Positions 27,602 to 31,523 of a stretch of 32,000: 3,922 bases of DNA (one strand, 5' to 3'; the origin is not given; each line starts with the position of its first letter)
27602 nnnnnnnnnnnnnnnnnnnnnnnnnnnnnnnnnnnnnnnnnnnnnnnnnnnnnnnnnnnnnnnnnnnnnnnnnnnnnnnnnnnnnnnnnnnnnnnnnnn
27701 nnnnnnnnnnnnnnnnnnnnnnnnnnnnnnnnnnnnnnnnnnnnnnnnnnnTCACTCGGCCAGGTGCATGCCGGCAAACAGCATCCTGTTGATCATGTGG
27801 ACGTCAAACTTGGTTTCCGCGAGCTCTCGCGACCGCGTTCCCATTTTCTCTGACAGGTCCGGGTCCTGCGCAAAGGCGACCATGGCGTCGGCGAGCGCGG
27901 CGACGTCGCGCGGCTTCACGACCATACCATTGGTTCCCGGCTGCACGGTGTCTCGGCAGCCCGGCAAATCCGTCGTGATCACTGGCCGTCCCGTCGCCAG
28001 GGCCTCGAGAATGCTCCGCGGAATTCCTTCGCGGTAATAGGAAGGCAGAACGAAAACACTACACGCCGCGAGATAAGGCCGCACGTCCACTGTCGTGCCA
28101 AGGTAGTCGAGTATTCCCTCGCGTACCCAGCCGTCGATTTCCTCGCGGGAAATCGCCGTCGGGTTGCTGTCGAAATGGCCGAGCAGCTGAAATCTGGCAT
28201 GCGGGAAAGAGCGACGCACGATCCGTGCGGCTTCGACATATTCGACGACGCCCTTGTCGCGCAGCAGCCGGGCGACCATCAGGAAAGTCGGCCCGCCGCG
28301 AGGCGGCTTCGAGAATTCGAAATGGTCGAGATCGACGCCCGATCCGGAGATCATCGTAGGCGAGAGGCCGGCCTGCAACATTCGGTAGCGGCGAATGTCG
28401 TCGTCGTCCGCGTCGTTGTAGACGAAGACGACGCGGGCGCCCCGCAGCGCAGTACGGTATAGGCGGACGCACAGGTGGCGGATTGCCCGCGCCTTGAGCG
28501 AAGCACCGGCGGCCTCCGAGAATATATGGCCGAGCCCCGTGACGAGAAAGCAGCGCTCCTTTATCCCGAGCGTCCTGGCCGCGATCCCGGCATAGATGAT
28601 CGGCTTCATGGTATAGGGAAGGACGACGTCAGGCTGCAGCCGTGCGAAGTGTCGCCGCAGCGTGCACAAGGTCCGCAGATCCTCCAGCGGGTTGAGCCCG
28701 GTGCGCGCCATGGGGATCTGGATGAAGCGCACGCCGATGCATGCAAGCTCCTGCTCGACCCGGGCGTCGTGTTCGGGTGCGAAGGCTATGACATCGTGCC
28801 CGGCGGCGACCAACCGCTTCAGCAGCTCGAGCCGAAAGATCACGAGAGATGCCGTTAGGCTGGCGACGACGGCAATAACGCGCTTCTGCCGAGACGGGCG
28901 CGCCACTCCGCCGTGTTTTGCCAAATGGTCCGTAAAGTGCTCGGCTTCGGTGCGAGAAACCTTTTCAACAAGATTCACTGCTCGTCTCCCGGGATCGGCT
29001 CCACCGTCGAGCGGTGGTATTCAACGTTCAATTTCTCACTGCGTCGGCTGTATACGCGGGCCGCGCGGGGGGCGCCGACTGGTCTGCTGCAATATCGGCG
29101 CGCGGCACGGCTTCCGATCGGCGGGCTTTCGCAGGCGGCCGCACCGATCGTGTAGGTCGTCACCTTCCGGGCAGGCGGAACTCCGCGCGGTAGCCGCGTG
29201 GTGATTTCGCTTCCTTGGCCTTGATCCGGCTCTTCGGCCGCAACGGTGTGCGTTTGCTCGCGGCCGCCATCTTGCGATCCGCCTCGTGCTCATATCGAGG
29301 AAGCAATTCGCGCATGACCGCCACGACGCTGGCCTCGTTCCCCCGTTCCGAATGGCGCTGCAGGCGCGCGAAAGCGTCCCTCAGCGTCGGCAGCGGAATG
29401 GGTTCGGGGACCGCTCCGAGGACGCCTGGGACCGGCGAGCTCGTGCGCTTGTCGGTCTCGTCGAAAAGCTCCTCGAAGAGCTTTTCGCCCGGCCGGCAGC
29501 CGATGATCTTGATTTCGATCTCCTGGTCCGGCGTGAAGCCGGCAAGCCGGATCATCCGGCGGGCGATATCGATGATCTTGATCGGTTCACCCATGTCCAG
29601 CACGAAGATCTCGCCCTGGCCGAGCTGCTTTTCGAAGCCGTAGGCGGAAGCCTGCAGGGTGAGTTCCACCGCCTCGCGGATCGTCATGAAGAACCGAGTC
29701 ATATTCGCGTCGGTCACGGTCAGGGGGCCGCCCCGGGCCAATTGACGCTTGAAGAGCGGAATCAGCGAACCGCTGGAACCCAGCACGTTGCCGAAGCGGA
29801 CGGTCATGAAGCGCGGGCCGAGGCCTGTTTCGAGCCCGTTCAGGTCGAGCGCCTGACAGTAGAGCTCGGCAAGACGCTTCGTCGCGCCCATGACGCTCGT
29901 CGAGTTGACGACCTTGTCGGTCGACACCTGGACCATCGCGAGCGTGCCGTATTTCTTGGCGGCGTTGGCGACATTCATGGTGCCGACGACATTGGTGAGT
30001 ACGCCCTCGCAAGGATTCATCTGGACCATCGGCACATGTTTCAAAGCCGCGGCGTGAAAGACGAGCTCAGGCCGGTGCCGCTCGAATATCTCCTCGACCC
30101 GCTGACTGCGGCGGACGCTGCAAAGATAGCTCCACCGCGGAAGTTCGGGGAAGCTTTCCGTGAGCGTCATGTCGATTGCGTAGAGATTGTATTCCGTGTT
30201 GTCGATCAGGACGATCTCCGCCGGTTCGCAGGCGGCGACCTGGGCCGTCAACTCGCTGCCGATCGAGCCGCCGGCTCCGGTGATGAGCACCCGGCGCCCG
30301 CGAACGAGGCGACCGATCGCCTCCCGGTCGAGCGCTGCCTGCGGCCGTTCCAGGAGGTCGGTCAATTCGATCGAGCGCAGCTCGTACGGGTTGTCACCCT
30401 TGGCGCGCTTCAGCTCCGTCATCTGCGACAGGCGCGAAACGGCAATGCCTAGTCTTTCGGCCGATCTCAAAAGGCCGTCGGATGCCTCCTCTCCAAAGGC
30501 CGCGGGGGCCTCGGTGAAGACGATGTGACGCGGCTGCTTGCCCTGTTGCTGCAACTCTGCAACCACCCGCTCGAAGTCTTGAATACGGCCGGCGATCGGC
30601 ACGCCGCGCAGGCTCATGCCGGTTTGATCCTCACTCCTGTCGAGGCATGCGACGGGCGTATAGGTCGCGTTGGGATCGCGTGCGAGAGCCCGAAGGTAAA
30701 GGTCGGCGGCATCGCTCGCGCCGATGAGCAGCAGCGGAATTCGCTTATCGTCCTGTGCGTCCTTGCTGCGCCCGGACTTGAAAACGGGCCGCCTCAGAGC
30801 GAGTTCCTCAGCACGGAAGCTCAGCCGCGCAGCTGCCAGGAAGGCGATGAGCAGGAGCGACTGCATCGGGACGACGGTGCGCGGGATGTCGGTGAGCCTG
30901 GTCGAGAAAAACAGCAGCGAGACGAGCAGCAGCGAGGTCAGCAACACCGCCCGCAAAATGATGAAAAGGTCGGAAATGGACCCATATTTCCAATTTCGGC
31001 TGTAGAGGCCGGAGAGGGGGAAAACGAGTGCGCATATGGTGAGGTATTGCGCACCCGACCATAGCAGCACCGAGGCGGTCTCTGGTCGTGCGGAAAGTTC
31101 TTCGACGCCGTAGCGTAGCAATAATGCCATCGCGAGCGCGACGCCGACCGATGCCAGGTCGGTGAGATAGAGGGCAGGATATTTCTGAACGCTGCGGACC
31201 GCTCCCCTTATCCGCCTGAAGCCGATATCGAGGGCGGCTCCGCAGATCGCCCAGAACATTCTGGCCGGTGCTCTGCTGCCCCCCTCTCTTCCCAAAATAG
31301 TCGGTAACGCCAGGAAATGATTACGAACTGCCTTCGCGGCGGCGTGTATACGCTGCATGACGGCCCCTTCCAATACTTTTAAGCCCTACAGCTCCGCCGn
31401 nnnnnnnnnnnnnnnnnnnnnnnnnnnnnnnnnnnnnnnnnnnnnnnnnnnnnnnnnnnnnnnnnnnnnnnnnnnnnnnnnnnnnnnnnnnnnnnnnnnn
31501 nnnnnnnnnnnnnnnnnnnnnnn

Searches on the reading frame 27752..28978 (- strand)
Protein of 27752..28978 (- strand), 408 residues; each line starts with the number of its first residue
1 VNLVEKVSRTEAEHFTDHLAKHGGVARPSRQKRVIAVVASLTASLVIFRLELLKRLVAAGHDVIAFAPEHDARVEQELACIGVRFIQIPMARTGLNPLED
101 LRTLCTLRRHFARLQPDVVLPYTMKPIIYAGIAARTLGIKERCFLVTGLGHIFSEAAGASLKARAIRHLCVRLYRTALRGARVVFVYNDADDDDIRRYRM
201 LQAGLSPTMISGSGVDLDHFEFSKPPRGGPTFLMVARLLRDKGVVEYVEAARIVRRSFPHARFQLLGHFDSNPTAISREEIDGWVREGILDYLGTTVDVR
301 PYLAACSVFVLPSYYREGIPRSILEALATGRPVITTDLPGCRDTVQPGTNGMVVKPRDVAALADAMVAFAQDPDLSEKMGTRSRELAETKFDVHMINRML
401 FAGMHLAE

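Call 5: search_protein_families(library=pfam, proteins=[window:27752-28978:-], max_evalue=0.01)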
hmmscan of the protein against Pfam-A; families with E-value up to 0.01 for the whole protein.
window:27752-28978:- (408 aa): 7 families
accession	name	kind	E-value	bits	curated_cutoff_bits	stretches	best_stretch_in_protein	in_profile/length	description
PF13692.12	Glyco_trans_1_4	-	3.7e-28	99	27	1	230-372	2-142/142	Glycosyl transferases group 1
PF00534.26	Glycos_transf_1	-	7.2e-26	91.2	26.4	1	221-385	7-171/172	Glycosyl transferases group 1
PF13579.12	Glyco_trans_4_4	-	4.9e-12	46.9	29.7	1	50-198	8-145/158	Glycosyl transferase 4-like domain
PF13439.12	Glyco_transf_4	-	2.9e-10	40.9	28.5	1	50-199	9-153/170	Glycosyltransferase Family 4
PF13477.12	Glyco_trans_4_2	-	1.8e-08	35.1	23.4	1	47-174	11-125/139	Glycosyl transferase 4-like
PF20706.3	GT4-conflict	-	8.4e-07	28.7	26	1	45-345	14-320/385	Family 4 Glycosyltransferase in conflict systems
PF13524.12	Glyco_trans_1_2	-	0.00016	22.1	25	1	259-391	13-133/144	Glycosyl transferase-like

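Call 6: search_protein_families(library=ncbifam, proteins=[window:27752-28978:-], max_evalue=0.01)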
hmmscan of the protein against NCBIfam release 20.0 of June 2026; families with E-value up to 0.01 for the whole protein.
window:27752-28978:- (408 aa): 32 families (the best 25 are shown)
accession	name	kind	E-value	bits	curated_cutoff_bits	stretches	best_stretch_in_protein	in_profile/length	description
TIGR03088.1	stp2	hypoth_equivalog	2e-24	86.3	409.05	1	98-395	64-361/374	TIGR03088 family PEP-CTERM/XrtA system glycosyltransferase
NF041876.1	EPS_EpsE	equivalog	1.5e-23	83.7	400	1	206-395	186-384/389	exopolysaccharide biosynthesis GT4 family glycosyltransferase EpsE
TIGR04005.1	wcaL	equivalog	4.6e-15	55.4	537.6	1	209-401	200-400/406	colanic acid biosynthesis glycosyltransferase WcaL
NF047684.1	TeichurnBiosyTuaC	equivalog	1.4e-14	53.8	550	1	233-395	223-377/391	teichuronic acid biosynthesis protein TuaC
NF038229.1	Glyco4_Geo_Pelo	equivalog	3.3e-14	52.7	400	1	175-393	104-322/338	GPMC system family 4 glycosyltransferase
TIGR04047.1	MSMEG_0565_glyc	hypoth_equivalog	3e-13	49.6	259.85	1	227-387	191-355/373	MSMEG_0565 family glycosyltransferase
TIGR02149.1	glgA_Coryne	subfamily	2.1e-11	43.6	302.4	1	229-397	204-380/391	glycogen synthase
TIGR03999.1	thiol_BshA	equivalog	3e-11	42.9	273.7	1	290-396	257-362/375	N-acetyl-alpha-D-glucosaminyl L-malate synthase BshA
TIGR03087.1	stp1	hypoth_equivalog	2.3e-10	40.2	316.65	1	254-392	253-382/397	TIGR03087 family PEP-CTERM/XrtA system glycosyltransferase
NF047880.1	glyco_SdgA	exception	3e-10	39.3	800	1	232-389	318-473/488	serine-aspartate repeat adhesin O-glycosyltransferase SdgA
TIGR03449.1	mycothiol_MshA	equivalog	3.2e-10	39.5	462.5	1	302-389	300-386/406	D-inositol-3-phosphate glycosyltransferase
NF012034.0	PRK15490.1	equivalog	6.2e-09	34.8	813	1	234-364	403-530/578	Vi polysaccharide biosynthesis glycosyltransferase TviE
NF038011.1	PelF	equivalog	7.7e-09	35.1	100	1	208-374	282-459/489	GT4 family glycosyltransferase PelF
NF011726.0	PRK15179.1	equivalog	2.8e-08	32.6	733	1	194-396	480-684/694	Vi polysaccharide biosynthesis protein TviE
NF038295.1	EPS_HpsP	equivalog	3.4e-08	32.9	550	1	302-399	284-379/388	hormogonium polysaccharide biosynthesis glycosyltransferase HpsP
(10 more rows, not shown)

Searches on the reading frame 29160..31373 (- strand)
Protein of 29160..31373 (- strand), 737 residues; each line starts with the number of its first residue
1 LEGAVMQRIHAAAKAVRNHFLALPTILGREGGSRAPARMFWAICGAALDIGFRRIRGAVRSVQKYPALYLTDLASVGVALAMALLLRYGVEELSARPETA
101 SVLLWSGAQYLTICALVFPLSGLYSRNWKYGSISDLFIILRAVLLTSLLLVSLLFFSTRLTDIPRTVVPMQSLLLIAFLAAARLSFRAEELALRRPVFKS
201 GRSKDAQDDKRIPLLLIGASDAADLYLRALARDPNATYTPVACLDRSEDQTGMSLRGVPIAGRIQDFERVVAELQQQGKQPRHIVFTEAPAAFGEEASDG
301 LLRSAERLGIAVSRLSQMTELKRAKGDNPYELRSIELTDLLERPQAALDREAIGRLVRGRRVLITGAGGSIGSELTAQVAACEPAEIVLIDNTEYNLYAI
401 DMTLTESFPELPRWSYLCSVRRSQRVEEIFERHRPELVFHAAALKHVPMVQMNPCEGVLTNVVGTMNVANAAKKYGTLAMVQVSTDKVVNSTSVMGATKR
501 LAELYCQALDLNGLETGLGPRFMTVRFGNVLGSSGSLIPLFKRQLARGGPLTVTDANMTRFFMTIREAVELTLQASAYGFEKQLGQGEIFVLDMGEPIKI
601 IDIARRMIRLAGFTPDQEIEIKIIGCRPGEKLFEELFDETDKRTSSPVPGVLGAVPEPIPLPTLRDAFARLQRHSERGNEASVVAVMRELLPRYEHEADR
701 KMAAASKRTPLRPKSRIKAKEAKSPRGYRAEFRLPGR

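Call 5: search_protein_families(library=pfam, proteins=[window:29160-31373:-], max_evalue=0.01)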
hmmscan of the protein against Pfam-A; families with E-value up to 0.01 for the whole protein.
window:29160-31373:- (737 aa): 7 families
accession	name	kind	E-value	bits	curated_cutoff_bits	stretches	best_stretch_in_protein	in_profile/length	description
PF02719.21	Polysacc_synt_2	-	3.5e-108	361.7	20.2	1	362-650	1-287/293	Polysaccharide biosynthesis protein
PF01370.27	Epimerase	-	5.6e-18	65.7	20.9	1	362-577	1-226/240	NAD dependent epimerase/dehydratase family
PF04321.23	RmlD_sub_bind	-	1.2e-12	48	27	1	361-492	2-108/287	RmlD substrate binding domain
PF16363.11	GDP_Man_Dehyd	-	5.7e-12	46.2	27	1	363-488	1-132/332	GDP-mannose 4,6 dehydratase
PF13727.12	CoA_binding_3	-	1.3e-06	29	25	1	121-273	3-139/175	CoA-binding domain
PF01073.25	3Beta_HSD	-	5.3e-06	26.1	22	1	363-491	1-122/280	3-beta hydroxysteroid dehydrogenase/isomerase family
PF07993.18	NAD_binding_4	-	0.0014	18.3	20.1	1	436-495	90-146/258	Male sterility protein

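Call 6: search_protein_families(library=ncbifam, proteins=[window:29160-31373:-], max_evalue=0.01)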
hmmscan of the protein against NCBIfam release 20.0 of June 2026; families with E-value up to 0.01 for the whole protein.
window:29160-31373:- (737 aa): 23 families
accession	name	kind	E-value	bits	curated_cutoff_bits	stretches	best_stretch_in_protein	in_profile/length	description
TIGR03589.1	PseB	equivalog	5.4e-49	166.9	407.75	1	359-645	4-270/324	UDP-N-acetylglucosamine 4,6-dehydratase (inverting)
TIGR04130.1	FnlA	equivalog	2.5e-36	125.3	730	1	359-638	4-266/337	UDP-N-acetylglucosamine 4,6-dehydratase/5-epimerase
TIGR03025.1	EPS_sugtrans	subfamily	1.9e-13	50.4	295.55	1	72-339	3-244/445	exopolysaccharide biosynthesis polyprenyl glycosylphosphotransferase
TIGR01181.1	dTDP_gluc_dehyt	equivalog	4.3e-13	49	365.1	1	361-491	1-131/321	dTDP-glucose 4,6-dehydratase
TIGR02622.1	CDP_4_6_dhtase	equivalog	1.1e-12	47.8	278.45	1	358-492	3-136/352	CDP-glucose 4,6-dehydratase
TIGR01214.1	rmlD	equivalog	1.5e-11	44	224.05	1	361-489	1-104/285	dTDP-4-dehydrorhamnose reductase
TIGR04180.1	EDH_00030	hypoth_equivalog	8.9e-11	41.4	475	1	362-492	1-128/297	NAD-dependent 4,6-dehydratase LegB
TIGR03023.1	WcaJ_sugtrans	equivalog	1.6e-10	40.9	410.75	1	71-273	2-191/453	undecaprenyl-phosphate glucose phosphotransferase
TIGR01179.1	galE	equivalog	5.3e-10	38.6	262.3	1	361-493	1-129/332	UDP-glucose 4-epimerase GalE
NF007490.0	PRK10084.1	subfamily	2.4e-08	33.4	649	1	361-476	2-115/361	dTDP-glucose 4,6-dehydratase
NF007582.0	PRK10217.1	equivalog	2.7e-08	33.3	698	1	360-477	2-117/355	dTDP-glucose 4,6-dehydratase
TIGR03022.1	WbaP_sugtrans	subfamily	1.3e-06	28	403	1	68-277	1-190/456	undecaprenyl-phosphate galactose phosphotransferase WbaP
NF007956.0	PRK10675.1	subfamily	1.5e-06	27.6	394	1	361-487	2-126/338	UDP-glucose 4-epimerase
NF004526.0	PRK05872.1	subfamily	0.0007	18.8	276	1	357-405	8-55/297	short-chain dehydrogenase/reductase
NF005880.0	PRK07831.1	equivalog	0.0012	18.4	336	1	355-433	14-92/263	SDR family oxidoreductase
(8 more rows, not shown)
